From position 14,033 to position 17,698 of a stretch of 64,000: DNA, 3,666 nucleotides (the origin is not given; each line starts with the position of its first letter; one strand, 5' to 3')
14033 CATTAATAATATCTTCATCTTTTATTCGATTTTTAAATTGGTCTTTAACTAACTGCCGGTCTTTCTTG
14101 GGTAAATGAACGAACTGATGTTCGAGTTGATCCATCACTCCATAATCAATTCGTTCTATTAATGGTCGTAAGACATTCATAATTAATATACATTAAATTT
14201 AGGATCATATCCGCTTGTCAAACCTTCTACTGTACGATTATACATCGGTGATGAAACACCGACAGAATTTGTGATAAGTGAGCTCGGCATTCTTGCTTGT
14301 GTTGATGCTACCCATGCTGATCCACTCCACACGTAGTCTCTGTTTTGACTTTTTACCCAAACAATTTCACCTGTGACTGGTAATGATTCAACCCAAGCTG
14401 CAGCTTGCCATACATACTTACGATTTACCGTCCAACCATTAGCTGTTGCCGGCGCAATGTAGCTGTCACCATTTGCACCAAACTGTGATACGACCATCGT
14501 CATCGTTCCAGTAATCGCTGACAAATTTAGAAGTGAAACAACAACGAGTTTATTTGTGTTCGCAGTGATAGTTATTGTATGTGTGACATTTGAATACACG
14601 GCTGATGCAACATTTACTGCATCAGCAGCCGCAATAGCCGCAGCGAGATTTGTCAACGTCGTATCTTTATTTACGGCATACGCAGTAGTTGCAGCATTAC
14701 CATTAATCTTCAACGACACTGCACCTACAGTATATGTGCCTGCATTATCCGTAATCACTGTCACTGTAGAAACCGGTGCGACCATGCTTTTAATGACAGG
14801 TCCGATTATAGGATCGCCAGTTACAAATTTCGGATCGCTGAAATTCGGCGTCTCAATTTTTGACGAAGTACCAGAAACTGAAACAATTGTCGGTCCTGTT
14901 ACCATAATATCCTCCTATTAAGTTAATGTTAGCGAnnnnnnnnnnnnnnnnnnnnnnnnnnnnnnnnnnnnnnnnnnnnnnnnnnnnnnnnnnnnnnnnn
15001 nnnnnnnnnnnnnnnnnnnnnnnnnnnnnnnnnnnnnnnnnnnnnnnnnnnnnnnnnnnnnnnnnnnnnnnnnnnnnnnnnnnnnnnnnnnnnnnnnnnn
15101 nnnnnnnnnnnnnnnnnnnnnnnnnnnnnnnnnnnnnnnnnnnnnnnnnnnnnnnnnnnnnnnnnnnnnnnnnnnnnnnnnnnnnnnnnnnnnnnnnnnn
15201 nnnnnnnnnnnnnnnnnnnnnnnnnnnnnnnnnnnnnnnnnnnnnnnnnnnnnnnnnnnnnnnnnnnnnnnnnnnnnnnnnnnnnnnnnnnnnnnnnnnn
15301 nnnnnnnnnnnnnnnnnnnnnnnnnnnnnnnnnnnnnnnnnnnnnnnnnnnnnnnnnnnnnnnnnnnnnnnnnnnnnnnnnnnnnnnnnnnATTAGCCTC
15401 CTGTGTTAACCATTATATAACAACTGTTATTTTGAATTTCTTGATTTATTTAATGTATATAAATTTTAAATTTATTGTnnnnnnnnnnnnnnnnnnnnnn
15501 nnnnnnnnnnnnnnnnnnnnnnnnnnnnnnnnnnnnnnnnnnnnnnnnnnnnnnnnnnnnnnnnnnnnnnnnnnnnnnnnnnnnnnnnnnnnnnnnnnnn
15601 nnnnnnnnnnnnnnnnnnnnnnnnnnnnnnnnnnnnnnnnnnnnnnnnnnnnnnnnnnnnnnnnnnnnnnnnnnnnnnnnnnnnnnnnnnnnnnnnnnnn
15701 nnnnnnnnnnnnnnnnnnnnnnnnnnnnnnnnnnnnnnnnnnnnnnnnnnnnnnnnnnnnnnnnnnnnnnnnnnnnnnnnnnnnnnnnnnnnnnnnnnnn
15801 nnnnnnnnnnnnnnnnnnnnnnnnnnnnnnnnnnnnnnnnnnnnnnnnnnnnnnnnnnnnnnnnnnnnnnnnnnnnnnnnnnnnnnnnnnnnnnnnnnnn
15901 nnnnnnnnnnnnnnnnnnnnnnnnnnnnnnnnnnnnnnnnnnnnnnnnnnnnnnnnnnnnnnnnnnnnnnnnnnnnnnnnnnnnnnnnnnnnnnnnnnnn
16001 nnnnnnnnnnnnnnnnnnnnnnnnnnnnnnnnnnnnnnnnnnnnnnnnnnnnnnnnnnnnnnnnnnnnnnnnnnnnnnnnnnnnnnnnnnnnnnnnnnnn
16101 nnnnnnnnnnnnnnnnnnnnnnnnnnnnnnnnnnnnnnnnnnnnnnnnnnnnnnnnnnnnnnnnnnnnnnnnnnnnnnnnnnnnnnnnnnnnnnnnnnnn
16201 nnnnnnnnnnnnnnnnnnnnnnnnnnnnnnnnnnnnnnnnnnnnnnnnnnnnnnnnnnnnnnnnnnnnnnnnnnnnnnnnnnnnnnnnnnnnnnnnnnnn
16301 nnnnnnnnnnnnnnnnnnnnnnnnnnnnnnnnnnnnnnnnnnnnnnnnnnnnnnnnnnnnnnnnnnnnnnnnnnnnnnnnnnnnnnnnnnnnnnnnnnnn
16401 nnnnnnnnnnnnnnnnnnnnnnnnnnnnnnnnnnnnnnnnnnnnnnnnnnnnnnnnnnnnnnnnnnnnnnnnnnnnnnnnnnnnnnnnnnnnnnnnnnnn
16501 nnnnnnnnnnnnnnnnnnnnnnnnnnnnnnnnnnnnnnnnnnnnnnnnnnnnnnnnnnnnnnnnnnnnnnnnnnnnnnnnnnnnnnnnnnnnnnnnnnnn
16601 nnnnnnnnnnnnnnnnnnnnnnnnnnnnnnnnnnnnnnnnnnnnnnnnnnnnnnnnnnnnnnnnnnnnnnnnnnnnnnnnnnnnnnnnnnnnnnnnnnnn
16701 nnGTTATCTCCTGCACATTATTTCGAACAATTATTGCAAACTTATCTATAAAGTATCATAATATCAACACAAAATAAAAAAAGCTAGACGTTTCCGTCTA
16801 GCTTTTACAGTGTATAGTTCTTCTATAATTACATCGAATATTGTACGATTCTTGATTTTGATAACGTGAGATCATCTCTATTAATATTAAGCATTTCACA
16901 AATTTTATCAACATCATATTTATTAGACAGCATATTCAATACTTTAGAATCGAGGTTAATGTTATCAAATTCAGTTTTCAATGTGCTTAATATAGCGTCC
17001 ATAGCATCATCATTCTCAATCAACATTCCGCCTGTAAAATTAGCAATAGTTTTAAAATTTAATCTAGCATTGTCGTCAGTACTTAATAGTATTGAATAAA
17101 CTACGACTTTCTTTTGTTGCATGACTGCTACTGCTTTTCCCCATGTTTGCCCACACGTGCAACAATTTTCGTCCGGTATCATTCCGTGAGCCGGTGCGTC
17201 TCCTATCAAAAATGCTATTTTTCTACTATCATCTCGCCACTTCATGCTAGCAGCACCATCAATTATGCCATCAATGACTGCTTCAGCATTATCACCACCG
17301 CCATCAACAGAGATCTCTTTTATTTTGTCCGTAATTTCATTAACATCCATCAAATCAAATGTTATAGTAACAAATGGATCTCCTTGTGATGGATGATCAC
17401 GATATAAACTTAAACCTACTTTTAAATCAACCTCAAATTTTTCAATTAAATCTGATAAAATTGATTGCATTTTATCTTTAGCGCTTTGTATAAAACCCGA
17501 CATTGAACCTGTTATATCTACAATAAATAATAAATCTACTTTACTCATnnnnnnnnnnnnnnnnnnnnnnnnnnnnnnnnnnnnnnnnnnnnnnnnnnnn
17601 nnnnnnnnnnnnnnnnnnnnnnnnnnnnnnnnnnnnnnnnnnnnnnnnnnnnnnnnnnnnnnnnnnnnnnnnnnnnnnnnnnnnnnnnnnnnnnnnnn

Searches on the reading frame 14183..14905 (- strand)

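Call 10: search_protein_families(library=pfam, proteins=[window:14183-14905:-], max_evalue=0.001)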
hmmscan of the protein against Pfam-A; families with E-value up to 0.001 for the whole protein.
window:14183-14905:- (240 aa): 1 family
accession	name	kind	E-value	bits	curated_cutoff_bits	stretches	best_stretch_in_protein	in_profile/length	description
PF10983.13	DUF2793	-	5.3e-06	26.7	27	1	144-199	29-87/87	Protein of unknown function (DUF2793)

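Call 11: search_protein_families(library=phrogs, proteins=[window:14183-14905:-], max_evalue=0.001)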
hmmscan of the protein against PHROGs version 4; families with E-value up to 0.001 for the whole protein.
window:14183-14905:- (240 aa): 1 family
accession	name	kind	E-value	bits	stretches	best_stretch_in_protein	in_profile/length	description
phrog_5363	-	unknown function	2.8e-05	25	1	118-218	31-133/245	-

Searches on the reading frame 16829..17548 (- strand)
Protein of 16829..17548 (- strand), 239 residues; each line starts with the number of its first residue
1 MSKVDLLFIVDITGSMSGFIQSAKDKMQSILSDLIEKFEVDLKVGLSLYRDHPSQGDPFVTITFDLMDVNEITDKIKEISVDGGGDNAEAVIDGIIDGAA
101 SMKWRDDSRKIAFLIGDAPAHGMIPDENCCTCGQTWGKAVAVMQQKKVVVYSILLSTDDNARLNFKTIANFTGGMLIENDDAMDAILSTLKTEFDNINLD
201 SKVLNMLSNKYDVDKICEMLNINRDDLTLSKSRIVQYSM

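Call 3: search_protein_families(library=pfam, proteins=[window:16829-17548:-], max_evalue=0.01)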
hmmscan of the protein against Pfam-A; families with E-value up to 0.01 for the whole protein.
window:16829-17548:- (239 aa): 4 families
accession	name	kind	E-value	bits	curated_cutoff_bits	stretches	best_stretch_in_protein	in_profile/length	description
PF25106.1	VWA_4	-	3.8e-11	43.3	27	1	6-179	2-167/169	von Willebrand factor A domain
PF00092.34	VWA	-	6.7e-07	30.1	23.8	1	5-170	1-152/174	von Willebrand factor type A domain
PF13519.12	VWA_2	-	1.9e-06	28.9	27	1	6-117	1-105/107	von Willebrand factor type A domain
PF00362.24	Integrin_beta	-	0.00026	21.2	24.8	0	68-121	92-148/248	Integrin beta chain VWA domain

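Call 4: search_protein_families(library=phrogs, proteins=[window:16829-17548:-], max_evalue=0.001)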
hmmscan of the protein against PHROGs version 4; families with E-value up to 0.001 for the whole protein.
window:16829-17548:- (239 aa): 0 families

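Call 6: search_protein_families(library=ncbifam, proteins=[window:16829-17548:-], max_evalue=0.01)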
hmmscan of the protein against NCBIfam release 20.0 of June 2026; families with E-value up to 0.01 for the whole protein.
window:16829-17548:- (239 aa): 0 families

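Call 7: search_protein_families(library=padloc, proteins=[window:16829-17548:-], max_evalue=0.01)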
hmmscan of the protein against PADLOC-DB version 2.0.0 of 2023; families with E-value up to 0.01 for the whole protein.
window:16829-17548:- (239 aa): 0 families
